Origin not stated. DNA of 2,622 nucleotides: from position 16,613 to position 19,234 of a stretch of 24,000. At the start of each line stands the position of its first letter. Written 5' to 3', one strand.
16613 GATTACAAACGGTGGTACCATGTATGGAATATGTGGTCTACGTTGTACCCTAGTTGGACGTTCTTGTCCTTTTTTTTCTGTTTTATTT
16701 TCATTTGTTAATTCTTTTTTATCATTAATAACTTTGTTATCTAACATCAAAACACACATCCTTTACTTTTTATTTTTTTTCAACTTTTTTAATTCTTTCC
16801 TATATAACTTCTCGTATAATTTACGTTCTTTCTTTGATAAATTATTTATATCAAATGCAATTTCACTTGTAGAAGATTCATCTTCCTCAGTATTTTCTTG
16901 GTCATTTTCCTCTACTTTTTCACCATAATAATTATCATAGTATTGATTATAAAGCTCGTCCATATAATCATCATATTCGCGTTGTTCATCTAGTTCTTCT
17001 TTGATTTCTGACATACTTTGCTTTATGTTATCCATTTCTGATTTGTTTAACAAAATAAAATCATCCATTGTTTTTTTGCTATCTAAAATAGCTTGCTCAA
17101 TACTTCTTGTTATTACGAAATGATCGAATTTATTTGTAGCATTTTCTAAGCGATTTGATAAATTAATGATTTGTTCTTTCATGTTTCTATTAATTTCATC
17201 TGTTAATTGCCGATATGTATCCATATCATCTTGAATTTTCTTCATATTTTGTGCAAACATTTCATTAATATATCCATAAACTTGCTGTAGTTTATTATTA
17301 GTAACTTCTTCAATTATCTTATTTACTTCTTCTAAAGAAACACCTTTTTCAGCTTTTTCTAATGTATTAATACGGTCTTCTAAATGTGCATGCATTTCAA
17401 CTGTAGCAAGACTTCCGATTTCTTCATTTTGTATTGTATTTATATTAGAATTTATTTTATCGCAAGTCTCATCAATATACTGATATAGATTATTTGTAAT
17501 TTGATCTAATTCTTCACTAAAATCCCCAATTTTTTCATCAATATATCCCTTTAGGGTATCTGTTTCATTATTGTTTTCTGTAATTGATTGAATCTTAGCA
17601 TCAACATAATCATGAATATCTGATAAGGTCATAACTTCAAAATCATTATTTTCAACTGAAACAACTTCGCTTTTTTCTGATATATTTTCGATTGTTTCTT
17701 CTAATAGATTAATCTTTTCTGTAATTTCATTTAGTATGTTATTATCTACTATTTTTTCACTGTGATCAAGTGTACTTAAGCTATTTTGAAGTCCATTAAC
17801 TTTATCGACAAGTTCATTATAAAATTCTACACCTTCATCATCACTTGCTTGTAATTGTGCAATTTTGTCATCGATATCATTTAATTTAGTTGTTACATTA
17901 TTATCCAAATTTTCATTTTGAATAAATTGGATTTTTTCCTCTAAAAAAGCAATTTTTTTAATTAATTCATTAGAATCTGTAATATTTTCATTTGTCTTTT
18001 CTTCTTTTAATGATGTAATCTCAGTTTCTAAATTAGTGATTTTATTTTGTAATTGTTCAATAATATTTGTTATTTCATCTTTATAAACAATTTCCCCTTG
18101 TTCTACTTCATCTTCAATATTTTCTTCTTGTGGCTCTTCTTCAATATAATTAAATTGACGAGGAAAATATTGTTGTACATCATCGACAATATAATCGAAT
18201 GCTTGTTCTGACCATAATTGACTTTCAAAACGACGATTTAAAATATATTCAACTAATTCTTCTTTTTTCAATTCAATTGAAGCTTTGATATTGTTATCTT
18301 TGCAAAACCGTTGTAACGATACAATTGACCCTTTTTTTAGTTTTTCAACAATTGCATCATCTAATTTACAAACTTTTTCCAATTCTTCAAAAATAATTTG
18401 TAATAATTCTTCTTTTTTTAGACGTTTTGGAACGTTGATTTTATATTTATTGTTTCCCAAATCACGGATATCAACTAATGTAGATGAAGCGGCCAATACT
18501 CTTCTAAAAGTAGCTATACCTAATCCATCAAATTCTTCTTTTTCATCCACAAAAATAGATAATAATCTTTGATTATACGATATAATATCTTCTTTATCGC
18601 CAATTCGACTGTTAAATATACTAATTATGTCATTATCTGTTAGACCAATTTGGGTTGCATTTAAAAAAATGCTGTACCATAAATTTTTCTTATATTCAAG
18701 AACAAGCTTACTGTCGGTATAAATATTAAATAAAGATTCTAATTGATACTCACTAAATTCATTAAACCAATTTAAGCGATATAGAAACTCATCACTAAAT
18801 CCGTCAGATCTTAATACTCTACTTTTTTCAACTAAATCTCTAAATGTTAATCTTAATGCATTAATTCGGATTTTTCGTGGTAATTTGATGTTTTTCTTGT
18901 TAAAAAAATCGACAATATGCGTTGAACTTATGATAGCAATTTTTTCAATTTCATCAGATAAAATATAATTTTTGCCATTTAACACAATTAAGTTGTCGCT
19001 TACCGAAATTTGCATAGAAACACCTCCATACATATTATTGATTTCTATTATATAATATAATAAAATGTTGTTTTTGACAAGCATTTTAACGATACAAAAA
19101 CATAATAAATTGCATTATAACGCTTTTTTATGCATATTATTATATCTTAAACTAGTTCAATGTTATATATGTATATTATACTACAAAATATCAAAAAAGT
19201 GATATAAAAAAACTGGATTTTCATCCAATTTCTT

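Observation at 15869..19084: Two unrecognisable genes wedged between cotE and mutS in an otherwise B. subtilis-like syntenic block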

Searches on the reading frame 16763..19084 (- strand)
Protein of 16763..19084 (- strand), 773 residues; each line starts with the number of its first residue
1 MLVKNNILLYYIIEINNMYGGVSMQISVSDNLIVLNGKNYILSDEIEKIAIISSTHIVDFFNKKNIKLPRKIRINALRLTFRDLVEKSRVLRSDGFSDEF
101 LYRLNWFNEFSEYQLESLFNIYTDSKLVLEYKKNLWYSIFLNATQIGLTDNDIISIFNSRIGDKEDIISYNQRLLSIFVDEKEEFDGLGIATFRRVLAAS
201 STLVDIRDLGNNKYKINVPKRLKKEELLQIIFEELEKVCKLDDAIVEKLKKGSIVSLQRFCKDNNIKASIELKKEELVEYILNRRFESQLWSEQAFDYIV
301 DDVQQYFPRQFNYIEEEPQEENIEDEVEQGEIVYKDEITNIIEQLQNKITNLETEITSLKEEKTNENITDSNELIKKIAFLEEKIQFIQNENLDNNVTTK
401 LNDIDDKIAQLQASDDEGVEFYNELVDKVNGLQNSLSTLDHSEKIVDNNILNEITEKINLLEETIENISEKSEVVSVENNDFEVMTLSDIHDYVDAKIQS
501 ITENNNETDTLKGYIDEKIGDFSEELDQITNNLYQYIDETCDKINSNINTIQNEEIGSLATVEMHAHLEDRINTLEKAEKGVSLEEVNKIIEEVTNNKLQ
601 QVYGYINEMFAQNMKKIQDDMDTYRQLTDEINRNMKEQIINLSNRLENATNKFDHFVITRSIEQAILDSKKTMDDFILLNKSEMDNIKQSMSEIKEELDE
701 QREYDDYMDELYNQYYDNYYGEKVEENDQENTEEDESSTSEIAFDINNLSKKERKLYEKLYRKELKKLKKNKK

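Call 3: search_protein_families(library=pfam, proteins=[window:16763-19084:-], max_evalue=1)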
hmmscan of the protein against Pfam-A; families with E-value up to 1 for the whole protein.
window:16763-19084:- (773 aa): 2 families
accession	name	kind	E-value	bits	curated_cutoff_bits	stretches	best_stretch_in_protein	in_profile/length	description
PF04513.17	Baculo_PEP_C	-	0.025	15.1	38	1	491-595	37-135/140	Baculovirus polyhedron envelope protein, PEP, C terminus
PF07498.18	Rho_N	-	0.19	12.2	24.9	0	249-287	2-40/43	Rho termination factor, N-terminal domain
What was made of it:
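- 18230..18364 (-): HeH motif 2 (about residues 218-262; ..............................). Weak Rho_N hit at residues 249-287 of the 773-aa ORF, 12.2 bits (call 3).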

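Call 4: search_protein_families(library=ncbifam, proteins=[window:16763-19084:-], max_evalue=1)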
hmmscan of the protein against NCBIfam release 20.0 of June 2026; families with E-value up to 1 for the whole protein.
window:16763-19084:- (773 aa): 1 family
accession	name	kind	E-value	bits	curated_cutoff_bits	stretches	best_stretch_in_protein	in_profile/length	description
TIGR00996.1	Mtu_fam_mce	paralog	0.077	12.2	140.5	1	584-651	136-202/291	MCE family protein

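Call 6: find_homologous_proteins(query=window:16763-19015:-)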
Query window:16763-19015:- (750 aa): 14 proteins with E <= 0.001 among 8000 candidates.
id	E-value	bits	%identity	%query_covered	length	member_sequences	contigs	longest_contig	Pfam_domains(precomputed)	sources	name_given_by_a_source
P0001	0.0e+0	1568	100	100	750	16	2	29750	-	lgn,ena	-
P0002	4.3e-48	183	44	32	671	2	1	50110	PF07498.19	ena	-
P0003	5.8e-44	169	35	45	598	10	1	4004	PF09479.17,PF07498.19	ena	-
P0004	4.9e-43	166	38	33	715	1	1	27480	PF07498.19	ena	-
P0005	1.0e-42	165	38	33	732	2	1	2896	PF07498.19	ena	-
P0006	2.5e-42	164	38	33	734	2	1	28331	PF07498.19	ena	-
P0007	2.6e-42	164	37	35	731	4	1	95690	PF07498.19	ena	-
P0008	3.6e-41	160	37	33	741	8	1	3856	PF07498.19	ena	-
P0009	2.0e-40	157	37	33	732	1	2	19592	PF07498.19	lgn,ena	-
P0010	3.3e-40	157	36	35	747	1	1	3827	PF07498.19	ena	-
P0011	1.9e-39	154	37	35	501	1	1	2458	PF07498.19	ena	-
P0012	1.4e-38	151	37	35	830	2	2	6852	-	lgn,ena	-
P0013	1.1e-37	148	37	35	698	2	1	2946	PF07498.19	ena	-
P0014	8.7e-29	119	33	35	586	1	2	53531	PF27945.1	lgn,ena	-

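Call 8: find_encoding_contigs(protein=P0002, flank=8000, max_places=2)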
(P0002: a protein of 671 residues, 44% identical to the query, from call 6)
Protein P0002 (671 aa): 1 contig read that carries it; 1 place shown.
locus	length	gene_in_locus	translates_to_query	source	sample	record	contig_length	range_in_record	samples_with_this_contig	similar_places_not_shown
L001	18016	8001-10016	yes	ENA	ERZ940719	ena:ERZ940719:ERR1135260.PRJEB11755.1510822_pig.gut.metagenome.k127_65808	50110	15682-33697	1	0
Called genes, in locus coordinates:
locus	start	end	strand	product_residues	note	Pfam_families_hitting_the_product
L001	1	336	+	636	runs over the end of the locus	PF00664:ABC_membrane, PF00005:ABC_tran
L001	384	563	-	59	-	-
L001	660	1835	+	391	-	PF00817:IMS, PF11798:IMS_HHH (weak), PF11799:IMS_C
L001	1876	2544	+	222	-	PF01522:Polysacc_deac_1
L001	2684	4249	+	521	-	PF12072:RNase_Y_N, PF08668:HDOD (faint), PF00013:KH_1 (weak), PF01966:HD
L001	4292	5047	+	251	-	PF00149:Metallophos, PF13277:YmdB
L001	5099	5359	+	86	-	PF04232:SpoVS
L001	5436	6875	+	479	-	PF00919:UPF0004, PF04055:Radical_SAM, PF01938:TRAM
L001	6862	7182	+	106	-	PF06133:Com_YlbF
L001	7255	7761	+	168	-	PF10628:CotE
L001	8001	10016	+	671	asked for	PF07498:Rho_N (faint)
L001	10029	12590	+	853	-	PF01624:MutS_I, PF05188:MutS_II, PF05192:MutS_III, PF05190:MutS_IV, PF00488:MutS_V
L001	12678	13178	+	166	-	PF25087:GMPPB_C, PF00132:Hexapep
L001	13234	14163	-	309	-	PF04018:VCA0040-like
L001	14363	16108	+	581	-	PF02518:HATPase_c, PF13589:HATPase_c_3, PF01119:DNA_mis_repair, PF08676:MutL_C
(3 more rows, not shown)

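Call 9: find_encoding_contigs(protein=P0007, flank=8000, max_places=2)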
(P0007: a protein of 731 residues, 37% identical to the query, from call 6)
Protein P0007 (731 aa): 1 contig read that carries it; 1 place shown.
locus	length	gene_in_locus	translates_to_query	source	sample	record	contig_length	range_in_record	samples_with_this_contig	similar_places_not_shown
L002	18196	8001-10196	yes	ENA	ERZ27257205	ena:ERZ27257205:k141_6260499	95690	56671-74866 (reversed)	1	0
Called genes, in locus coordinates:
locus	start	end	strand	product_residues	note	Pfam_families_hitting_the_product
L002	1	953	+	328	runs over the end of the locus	PF00154:RecA_N, PF06745:ATPase (faint), PF08423:Rad51, PF21096:RecA_C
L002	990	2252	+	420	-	PF02878:PGM_PMM_I, PF02879:PGM_PMM_II, PF02880:PGM_PMM_III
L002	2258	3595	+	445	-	PF00483:NTP_transferase, PF01128:IspD, PF12804:NTP_transf_3, PF25084:LbH_EIF2B, PF25087:GMPPB_C, PF00132:Hexapep, PF25087:GMPPB_C, PF00132:Hexapep, +3 more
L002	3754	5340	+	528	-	PF12072:RNase_Y_N, PF00013:KH_1, PF08668:HDOD (faint), PF01966:HD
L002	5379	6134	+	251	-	PF00149:Metallophos, PF13277:YmdB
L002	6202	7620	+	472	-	PF00919:UPF0004, PF04055:Radical_SAM, PF01938:TRAM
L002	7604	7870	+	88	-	-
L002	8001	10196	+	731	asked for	PF07498:Rho_N (faint)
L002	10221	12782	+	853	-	PF01624:MutS_I, PF05188:MutS_II, PF05192:MutS_III, PF05190:MutS_IV, PF00488:MutS_V, PF27441:MutS_C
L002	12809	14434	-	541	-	PF09847:12TM_1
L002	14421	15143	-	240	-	PF00005:ABC_tran, PF13304:AAA_21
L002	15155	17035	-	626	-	PF13487:HD_5, PF01966:HD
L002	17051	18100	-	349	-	PF05636:HIGH_NTase1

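Call 10: find_encoding_contigs(protein=P0014, flank=8000, max_places=2)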
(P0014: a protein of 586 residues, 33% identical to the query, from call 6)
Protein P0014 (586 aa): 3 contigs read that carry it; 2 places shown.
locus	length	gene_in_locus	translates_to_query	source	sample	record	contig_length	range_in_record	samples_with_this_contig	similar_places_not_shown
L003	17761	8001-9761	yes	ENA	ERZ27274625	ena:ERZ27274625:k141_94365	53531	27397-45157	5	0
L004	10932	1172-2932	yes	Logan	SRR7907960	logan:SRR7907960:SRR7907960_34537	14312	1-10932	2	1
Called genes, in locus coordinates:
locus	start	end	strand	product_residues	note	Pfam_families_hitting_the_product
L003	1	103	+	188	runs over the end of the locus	PF13302:Acetyltransf_3, PF00583:Acetyltransf_1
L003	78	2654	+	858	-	PF00133:tRNA-synt_1, PF01406:tRNA-synt_1e (faint), PF09334:tRNA-synt_1g, PF13603:tRNA-synt_1_2 (weak), PF09334:tRNA-synt_1g, PF00133:tRNA-synt_1, PF08264:Anticodon_1, PF10458:Val_tRNA-synt_C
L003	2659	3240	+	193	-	PF09419:PGP_phosphatase, PF13242:Hydrolase_like (weak)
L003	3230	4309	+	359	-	PF03193:RsgA_GTPase, PF01926:MMR_HSR1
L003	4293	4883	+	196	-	PF01966:HD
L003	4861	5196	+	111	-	PF02410:RsfS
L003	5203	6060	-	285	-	-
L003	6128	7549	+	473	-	PF00919:UPF0004, PF04055:Radical_SAM, PF01938:TRAM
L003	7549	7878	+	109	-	PF06133:Com_YlbF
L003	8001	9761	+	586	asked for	PF27945:GTT3_N (faint)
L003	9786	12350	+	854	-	PF01624:MutS_I, PF05188:MutS_II, PF05192:MutS_III, PF05190:MutS_IV, PF00488:MutS_V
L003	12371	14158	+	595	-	PF02518:HATPase_c, PF13589:HATPase_c_3, PF01119:DNA_mis_repair, PF08676:MutL_C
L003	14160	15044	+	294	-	PF01745:IPT, PF01715:IPPT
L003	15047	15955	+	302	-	PF01202:SKI, PF01220:DHquinase_II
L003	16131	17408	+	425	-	PF01595:CNNM, PF00571:CBS, PF03471:CorC_HlyC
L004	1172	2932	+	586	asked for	PF27945:GTT3_N (faint)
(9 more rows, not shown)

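Call 16: list_cluster_members(proteins=[P0001, P0015])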
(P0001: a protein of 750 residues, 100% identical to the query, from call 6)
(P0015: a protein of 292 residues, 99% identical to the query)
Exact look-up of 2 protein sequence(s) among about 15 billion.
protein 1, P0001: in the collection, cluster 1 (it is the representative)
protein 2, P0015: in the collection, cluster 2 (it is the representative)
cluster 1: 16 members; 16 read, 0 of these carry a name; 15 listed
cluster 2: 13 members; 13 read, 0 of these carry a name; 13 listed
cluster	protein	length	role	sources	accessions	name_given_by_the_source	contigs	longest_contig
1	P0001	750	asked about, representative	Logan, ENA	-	-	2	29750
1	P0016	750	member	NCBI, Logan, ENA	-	-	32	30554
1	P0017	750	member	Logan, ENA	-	-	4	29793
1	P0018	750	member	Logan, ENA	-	-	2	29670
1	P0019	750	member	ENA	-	-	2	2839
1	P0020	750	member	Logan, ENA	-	-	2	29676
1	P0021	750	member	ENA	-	-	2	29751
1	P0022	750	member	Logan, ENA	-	-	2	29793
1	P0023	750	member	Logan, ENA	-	-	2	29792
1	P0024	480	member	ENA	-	-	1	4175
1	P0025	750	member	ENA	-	-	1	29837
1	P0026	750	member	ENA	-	-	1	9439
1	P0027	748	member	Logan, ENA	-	-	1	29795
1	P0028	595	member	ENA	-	-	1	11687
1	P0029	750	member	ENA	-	-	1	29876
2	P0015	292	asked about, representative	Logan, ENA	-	-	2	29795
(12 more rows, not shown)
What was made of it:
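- Both ORFs are intact in all strains (call 16).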

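Call 36: find_encoding_contigs(protein=P0016, flank=6000, max_places=10)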
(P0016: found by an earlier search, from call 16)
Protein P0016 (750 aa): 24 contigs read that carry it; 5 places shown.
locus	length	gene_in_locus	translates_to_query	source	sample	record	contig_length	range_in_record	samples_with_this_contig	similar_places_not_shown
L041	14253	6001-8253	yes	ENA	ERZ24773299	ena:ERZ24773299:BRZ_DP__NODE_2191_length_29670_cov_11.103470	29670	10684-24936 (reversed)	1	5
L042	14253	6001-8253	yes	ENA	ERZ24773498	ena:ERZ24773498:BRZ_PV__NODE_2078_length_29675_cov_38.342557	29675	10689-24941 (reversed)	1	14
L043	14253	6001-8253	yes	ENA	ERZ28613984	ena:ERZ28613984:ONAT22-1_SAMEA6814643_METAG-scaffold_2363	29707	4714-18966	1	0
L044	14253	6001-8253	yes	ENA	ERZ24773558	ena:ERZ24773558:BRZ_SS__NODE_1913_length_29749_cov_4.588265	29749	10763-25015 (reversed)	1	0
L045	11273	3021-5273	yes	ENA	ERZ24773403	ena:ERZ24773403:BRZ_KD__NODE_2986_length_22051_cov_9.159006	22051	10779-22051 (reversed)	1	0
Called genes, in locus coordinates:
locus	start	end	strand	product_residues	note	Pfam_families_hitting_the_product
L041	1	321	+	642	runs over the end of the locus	-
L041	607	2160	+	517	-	PF12072:RNase_Y_N, PF00013:KH_1, PF08668:HDOD (faint), PF01966:HD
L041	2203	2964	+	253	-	PF00149:Metallophos, PF13277:YmdB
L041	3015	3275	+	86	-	PF04232:SpoVS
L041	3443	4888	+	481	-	PF00919:UPF0004, PF04055:Radical_SAM, PF01938:TRAM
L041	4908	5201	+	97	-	PF06133:Com_YlbF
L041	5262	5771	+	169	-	PF10628:CotE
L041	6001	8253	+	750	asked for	-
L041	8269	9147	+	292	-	-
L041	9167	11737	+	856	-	PF01624:MutS_I, PF05188:MutS_II, PF05192:MutS_III, PF05190:MutS_IV, PF00488:MutS_V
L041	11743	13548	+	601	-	PF02518:HATPase_c (weak), PF13589:HATPase_c_3, PF01119:DNA_mis_repair, PF08676:MutL_C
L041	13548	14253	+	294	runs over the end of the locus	PF01745:IPT (weak), PF13238:AAA_18 (faint), PF01715:IPPT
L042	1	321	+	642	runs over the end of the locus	-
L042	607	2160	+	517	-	PF12072:RNase_Y_N, PF00013:KH_1, PF08668:HDOD (faint), PF01966:HD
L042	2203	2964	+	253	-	PF00149:Metallophos, PF13277:YmdB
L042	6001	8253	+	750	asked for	-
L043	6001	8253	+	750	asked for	-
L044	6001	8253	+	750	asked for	-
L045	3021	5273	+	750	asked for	-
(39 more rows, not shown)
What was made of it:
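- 16763..19015 (-): ORF A, 750 aa plus stop: the N-terminal 72% of the ancestral gene. Predicted soluble and cytoplasmic. Gene called as 750 aa in 24 contigs read, and indexed in 49 blocks of the collection (calls 16, 36).
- Checked: Near-identical loci carry rny-ymdB-spoVS-miaB-ymcA-cotE-A-B-mutS-mutL-miaA (call 36).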

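Call 41: search_protein_families(library=pfam, proteins=[P0002, P0007, P0014], max_evalue=0.1)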
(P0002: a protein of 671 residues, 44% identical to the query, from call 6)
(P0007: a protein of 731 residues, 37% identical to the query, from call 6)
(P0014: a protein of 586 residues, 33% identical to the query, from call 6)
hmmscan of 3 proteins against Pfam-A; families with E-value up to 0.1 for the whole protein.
P0002 (671 aa): 3 families
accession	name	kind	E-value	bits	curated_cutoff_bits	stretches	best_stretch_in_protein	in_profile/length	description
PF07498.18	Rho_N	-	2.6e-07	30.9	24.9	1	165-204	4-43/43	Rho termination factor, N-terminal domain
PF06605.17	Prophage_tail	-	0.032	14.3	31.3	1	194-272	153-231/250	Prophage endopeptidase tail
PF04791.21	LMBR1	-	0.039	13.3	31.9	1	421-629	197-371/510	LMBR1-like membrane protein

P0007 (731 aa): 2 families
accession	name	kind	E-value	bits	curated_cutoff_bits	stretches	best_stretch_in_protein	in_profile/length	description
PF07498.18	Rho_N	-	2.8e-10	40.4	24.9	2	178-217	3-42/43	Rho termination factor, N-terminal domain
PF13273.12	DUF4064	-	0.019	15.6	32.1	1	657-700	46-89/102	Protein of unknown function (DUF4064)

P0014 (586 aa): 3 families
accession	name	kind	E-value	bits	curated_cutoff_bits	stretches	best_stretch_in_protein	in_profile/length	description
PF07498.18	Rho_N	-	0.00021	21.6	24.9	0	228-258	1-31/43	Rho termination factor, N-terminal domain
PF12420.13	DUF3671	-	0.003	17.5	34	1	479-530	128-179/223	Fam-L, Fam-M like protein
PF20990.2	DUF2207_C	-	0.0052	16.9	33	1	437-535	59-161/247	Predicted membrane protein (DUF2207) C-terminal domain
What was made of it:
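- Closest known: Rho_N / HeH / SAP helix-extended-helix motifs. Same: Two tandem motifs with the pattern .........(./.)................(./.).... Homologues pass the Rho_N gathering score (call 41).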

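Call 69: predict_structure(protein=window:16766-19015:-)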
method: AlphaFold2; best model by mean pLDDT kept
length: 750 residues; sequences in the alignment: 1
mean_pLDDT: 40.7   pTM: 0.20
mean pLDDT of the five models: 40.7, 38.6, 37.2, 35.3, 34.9
residues with pLDDT >= 90: 0; 70-90: 0; 50-70: 89; < 50: 661
segments of 3 or more residues with pLDDT < 50: 1-330, 339-376, 391-433, 435-546, 576-654, 696-721, 748-750
pLDDT, mean of each block of 10 residues (from residue 1): 39 40 33 41 42 42 36 37 38 38 36 39 35 37 36 36 36 34 29 30 39 37 39 37 31 33 34 35 32 33 31 37 44 49 45 42 42 49 52 47 46 38 42 47 43 29 35 38 42 39 39 41 41 40 49 51 51 47 43 43 41 39 38 34 39 47 52 55 57 50 37 35 51 59 51
secondary structure, 60 per line:
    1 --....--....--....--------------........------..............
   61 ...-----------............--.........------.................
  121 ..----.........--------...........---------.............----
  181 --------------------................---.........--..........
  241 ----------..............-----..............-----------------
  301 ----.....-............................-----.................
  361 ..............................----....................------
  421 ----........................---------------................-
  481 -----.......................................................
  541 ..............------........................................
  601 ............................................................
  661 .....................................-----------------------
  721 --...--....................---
elements in order (helices of 4 or more, strands of 3 or more residues): E3-6 E9-12 E15-18 H33-40 H47-63 H75-86 H89-97 H104-122 H127-135 H144-154 H164-176 H201-216 H220-228 H231-240 H251-264 H270-283 H305-309 H311-338 H344-390 H395-414 H425-448 H464-479 H486-554 H561-697 H728-747

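Call 70: search_protein_families(library=padloc, proteins=[window:16766-19015:-], max_evalue=0.01)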
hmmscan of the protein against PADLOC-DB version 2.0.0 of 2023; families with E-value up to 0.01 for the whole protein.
window:16766-19015:- (750 aa): 0 families

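Call 71: search_protein_families(library=phrogs, proteins=[window:16766-19015:-], max_evalue=0.01)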
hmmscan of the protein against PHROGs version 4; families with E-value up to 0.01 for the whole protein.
window:16766-19015:- (750 aa): 0 families
